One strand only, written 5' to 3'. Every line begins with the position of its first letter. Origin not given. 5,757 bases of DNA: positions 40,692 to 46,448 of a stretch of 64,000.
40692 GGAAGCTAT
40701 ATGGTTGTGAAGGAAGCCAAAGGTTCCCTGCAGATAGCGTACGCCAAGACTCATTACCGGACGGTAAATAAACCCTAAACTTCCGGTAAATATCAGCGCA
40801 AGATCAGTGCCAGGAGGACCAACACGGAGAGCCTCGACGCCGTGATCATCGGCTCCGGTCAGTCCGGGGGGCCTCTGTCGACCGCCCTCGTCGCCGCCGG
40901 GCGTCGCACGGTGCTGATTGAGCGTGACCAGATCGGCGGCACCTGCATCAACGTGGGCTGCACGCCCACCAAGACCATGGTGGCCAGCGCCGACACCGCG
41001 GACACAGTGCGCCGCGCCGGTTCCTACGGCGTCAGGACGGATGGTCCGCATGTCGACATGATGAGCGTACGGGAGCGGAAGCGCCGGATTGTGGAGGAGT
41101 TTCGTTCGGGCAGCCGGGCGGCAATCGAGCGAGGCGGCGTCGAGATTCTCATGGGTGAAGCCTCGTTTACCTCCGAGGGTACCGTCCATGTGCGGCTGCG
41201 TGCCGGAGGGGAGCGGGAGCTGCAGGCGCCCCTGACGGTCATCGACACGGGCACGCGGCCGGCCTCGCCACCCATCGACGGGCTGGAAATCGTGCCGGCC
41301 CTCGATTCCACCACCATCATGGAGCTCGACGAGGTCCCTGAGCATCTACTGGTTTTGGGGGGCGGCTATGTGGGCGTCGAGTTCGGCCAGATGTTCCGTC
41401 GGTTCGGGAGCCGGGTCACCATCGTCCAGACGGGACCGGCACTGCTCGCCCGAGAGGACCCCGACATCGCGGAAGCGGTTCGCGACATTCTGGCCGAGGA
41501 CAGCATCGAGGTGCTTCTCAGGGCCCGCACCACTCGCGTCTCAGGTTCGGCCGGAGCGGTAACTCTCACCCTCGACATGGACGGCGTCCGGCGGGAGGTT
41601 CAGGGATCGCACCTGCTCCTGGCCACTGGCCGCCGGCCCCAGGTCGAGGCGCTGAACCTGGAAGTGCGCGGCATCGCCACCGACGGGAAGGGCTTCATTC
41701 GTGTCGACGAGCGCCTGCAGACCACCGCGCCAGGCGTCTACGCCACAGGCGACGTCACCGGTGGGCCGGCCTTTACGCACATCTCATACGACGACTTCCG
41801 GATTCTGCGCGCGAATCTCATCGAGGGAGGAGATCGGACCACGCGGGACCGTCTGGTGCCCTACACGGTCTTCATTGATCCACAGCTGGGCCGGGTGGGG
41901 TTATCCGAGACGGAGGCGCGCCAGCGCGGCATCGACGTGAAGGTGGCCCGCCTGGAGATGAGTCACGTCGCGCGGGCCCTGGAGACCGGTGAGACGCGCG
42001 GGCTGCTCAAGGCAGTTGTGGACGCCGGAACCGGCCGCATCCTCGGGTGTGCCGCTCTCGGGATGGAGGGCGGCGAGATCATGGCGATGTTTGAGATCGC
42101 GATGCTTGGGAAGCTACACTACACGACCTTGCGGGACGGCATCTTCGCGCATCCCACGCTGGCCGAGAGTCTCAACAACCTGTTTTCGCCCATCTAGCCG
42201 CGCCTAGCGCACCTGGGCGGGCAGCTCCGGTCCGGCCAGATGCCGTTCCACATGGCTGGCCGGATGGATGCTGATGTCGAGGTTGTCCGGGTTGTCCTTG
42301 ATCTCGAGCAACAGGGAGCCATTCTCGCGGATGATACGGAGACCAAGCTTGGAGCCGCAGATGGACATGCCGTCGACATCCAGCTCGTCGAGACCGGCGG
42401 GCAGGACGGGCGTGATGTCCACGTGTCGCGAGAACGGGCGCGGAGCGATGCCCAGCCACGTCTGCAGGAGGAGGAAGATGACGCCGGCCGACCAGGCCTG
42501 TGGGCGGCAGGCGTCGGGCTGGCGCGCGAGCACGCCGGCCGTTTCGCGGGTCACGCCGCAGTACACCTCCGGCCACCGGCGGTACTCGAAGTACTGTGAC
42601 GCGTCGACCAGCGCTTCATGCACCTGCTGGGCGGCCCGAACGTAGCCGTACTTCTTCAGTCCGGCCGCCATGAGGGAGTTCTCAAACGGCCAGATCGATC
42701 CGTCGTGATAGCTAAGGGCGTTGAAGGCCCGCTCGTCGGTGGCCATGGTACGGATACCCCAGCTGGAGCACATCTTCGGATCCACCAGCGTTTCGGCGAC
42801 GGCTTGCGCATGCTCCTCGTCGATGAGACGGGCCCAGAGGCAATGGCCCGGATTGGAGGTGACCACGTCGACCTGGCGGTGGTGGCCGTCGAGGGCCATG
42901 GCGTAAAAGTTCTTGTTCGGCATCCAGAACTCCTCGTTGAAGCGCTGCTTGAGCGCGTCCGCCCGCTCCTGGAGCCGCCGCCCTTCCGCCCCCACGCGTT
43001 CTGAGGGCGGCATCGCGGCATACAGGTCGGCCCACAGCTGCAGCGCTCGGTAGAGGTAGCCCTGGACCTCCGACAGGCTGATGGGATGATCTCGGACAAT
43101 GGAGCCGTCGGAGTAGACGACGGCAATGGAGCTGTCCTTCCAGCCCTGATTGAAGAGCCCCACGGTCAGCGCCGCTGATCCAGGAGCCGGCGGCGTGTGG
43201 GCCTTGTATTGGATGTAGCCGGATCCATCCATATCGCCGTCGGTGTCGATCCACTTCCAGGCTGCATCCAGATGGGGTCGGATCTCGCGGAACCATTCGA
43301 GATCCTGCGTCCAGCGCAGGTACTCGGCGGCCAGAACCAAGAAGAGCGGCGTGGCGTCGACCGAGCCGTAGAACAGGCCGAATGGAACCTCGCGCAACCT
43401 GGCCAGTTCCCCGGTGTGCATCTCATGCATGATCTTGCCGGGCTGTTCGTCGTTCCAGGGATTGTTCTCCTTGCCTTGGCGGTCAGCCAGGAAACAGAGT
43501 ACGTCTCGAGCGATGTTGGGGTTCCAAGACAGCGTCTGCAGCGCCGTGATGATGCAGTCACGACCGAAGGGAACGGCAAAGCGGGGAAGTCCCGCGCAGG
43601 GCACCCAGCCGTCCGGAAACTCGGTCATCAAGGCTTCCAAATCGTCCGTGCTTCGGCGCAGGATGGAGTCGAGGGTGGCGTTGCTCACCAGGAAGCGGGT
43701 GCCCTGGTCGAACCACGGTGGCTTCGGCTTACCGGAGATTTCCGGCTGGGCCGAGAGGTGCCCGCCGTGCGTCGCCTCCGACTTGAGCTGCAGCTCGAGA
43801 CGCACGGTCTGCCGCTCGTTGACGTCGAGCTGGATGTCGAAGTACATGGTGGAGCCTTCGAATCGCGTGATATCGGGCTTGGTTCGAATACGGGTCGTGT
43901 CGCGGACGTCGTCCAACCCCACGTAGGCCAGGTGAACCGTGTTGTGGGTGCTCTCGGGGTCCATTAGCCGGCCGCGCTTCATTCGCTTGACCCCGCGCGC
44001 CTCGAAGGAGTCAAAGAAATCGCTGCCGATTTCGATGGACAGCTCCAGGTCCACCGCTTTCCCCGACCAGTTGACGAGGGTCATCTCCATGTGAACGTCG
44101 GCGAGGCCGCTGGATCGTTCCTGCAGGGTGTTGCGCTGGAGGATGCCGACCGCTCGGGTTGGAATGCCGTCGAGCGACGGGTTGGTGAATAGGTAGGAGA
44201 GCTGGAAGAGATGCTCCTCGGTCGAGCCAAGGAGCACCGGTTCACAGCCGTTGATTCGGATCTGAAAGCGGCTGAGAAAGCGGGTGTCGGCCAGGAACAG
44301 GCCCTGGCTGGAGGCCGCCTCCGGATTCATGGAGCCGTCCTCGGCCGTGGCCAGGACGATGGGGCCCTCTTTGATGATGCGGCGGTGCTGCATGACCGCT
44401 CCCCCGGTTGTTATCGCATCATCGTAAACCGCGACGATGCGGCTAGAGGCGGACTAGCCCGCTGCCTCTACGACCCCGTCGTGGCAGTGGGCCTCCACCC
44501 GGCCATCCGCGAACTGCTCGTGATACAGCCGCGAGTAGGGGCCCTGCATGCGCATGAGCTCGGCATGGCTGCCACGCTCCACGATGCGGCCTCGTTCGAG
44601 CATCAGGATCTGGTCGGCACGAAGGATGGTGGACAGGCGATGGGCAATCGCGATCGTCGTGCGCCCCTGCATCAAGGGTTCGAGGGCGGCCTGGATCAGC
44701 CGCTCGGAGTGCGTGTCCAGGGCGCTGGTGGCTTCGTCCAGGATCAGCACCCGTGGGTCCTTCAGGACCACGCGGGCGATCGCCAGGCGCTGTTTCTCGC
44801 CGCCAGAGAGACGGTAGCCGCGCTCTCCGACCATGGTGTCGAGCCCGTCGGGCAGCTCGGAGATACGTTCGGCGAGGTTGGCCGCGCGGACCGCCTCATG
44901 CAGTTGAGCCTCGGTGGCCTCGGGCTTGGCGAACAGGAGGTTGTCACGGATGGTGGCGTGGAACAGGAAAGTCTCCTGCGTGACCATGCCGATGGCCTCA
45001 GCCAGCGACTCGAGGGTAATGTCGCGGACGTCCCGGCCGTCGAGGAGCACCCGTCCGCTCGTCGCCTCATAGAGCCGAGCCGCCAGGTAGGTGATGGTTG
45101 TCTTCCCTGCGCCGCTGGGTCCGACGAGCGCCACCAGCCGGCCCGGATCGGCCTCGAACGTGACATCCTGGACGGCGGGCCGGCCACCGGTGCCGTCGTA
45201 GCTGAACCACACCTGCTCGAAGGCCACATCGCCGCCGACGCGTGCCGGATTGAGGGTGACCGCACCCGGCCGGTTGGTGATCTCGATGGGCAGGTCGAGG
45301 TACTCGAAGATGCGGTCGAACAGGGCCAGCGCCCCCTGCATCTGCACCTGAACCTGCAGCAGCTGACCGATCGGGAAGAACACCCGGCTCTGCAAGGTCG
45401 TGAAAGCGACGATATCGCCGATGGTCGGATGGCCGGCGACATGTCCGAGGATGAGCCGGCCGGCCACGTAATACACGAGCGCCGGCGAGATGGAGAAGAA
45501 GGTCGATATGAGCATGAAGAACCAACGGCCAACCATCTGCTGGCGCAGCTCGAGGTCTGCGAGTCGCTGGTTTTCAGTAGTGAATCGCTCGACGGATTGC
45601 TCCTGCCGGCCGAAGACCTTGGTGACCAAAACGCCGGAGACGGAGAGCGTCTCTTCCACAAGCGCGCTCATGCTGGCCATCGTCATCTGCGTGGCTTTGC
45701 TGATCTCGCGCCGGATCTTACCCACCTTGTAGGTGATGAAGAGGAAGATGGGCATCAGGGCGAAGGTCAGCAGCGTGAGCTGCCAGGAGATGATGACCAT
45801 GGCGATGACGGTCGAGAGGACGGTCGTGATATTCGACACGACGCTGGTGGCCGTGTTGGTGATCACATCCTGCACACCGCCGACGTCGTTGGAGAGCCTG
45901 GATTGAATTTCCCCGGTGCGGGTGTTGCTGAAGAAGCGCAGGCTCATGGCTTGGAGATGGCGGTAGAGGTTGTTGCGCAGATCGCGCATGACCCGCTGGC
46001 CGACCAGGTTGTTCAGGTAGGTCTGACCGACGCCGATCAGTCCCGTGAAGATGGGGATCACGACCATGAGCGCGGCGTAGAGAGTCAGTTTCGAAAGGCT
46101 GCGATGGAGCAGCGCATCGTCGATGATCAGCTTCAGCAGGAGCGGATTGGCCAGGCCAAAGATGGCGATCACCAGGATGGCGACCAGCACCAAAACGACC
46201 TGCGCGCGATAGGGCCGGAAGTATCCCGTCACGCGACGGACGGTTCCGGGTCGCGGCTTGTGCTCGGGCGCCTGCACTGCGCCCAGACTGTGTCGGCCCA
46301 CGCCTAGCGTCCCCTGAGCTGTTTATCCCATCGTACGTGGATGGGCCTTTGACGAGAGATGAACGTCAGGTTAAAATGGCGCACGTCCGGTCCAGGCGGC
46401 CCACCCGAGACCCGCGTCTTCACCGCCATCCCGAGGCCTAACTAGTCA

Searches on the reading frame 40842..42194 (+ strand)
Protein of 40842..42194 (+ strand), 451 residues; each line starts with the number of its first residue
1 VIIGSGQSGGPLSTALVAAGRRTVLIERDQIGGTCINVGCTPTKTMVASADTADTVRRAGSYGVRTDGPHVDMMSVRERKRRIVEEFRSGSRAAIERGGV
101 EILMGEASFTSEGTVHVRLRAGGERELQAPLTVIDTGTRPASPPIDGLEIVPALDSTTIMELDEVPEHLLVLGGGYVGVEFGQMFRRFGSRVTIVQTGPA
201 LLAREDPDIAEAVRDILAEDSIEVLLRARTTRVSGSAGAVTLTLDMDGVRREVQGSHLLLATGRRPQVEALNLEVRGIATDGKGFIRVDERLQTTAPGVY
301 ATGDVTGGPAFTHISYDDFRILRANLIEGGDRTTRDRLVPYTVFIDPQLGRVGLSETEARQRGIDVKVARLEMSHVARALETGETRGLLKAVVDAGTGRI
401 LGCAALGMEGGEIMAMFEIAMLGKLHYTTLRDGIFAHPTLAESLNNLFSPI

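Call 8: search_protein_families(library=pfam, proteins=[window:40842-42194:+])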
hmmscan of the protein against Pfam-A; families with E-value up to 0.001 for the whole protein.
window:40842-42194:+ (451 aa): 4 families
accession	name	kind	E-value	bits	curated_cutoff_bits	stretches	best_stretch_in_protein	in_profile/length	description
PF07992.20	Pyr_redox_2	-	1.5e-54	185.9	26.1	1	1-315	4-287/291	Pyridine nucleotide-disulphide oxidoreductase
PF02852.28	Pyr_redox_dim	-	4e-26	91.8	25.3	1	339-446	1-108/110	Pyridine nucleotide-disulphide oxidoreductase, dimerisation domain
PF00070.33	Pyr_redox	-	5.3e-20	72.2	22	1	168-242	1-77/82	Pyridine nucleotide-disulphide oxidoreductase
PF13738.12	Pyr_redox_3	-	6.3e-08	32.6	30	1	126-303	122-305/305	Pyridine nucleotide-disulphide oxidoreductase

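Call 9: search_protein_families(library=ncbifam, proteins=[window:40842-42194:+])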
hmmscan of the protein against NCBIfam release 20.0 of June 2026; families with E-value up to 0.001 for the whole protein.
window:40842-42194:+ (451 aa): 45 families (the best 25 are shown)
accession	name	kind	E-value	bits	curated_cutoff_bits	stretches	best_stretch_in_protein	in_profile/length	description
NF004992.0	PRK06370.1-4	equivalog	2.4e-142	474.6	629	1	1-448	8-452/459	FAD-containing oxidoreductase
NF004990.0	PRK06370.1-1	equivalog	3.5e-126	421.6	842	1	1-447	8-451/459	FAD-containing oxidoreductase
NF040477.1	chlor_oxi_RclA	equivalog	1.1e-117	393.5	740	1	1-450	7-439/441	reactive chlorine resistance oxidoreductase RclA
TIGR02053.1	MerA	equivalog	9.3e-108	361.2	454.45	1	2-444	5-446/465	mercury(II) reductase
TIGR01350.1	lipoamide_DH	equivalog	5.9e-105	351.6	408.8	1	2-445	6-448/461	dihydrolipoyl dehydrogenase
NF041853.1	hythiocyan_redase_MerA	equivalog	4.1e-102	342.3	650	1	1-449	7-439/440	hypothiocyanous acid reductase MerA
NF004991.0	PRK06370.1-3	subfamily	1.3e-100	337.4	620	1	2-446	40-482/509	FAD-containing oxidoreductase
NF005572.0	PRK07251.1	equivalog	1.2e-99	334.1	537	1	2-449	8-437/438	FAD-containing oxidoreductase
NF010311.1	PRK13748.1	subfamily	7.7e-90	302.3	600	1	2-444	102-541/560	mercury(II) reductase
NF004946.0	PRK06292.2-4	subfamily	2.4e-87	293.7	634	1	2-449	8-468/487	dihydrolipoyl dehydrogenase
NF005884.0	PRK07846.1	equivalog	3.1e-83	279.9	501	1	2-446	8-446/454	mycothione reductase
NF004947.0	PRK06292.2-5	equivalog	1.5e-81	274.7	592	1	2-448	8-455/474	dihydrolipoyl dehydrogenase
NF003585.0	PRK05249.1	equivalog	7.6e-80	268.8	465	1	1-443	10-449/464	Si-specific NAD(P)(+) transhydrogenase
NF004776.0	PRK06116.1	equivalog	1.9e-79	267.8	480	1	2-444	9-446/450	glutathione-disulfide reductase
NF004945.0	PRK06292.2-3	equivalog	2.6e-77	260.7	494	1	1-444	7-445/457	dihydrolipoyl dehydrogenase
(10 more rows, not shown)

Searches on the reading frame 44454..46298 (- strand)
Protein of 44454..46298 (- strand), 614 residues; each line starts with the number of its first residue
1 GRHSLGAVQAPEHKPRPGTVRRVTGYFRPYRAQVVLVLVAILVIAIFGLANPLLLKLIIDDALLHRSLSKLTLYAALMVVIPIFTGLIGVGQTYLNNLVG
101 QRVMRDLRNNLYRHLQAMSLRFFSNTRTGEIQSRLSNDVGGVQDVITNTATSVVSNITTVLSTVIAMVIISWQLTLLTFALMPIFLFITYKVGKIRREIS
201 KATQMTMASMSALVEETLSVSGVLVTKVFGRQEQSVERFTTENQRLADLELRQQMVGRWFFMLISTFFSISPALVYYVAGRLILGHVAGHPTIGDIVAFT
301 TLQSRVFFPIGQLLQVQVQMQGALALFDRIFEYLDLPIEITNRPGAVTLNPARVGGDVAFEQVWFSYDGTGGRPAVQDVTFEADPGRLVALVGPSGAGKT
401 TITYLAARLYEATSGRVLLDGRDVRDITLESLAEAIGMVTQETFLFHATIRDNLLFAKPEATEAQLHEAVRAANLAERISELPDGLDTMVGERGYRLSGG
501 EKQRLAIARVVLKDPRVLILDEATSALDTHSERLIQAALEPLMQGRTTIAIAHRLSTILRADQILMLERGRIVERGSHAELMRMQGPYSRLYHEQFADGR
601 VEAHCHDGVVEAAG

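Call 43: search_protein_families(library=pfam, proteins=[window:44454-46298:-])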
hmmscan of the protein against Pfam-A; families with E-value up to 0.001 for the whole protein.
window:44454-46298:- (614 aa): 5 families
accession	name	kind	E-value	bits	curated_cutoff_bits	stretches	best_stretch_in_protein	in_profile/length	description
PF00664.28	ABC_membrane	-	9.4e-50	170.2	28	1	35-308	2-272/274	ABC transporter transmembrane region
PF00005.33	ABC_tran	-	5.5e-33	114.9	25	1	377-525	2-137/137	ABC transporter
PF02463.25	SMC_N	-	2.3e-05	24.4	40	1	407-566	101-210/220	RecF/RecN/SMC N terminal domain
PF13604.12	AAA_30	-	3e-05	24.3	27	1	383-538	15-112/191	AAA domain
PF13191.12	AAA_16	-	9.8e-05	23.3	32.6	1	383-540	22-157/167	AAA ATPase domain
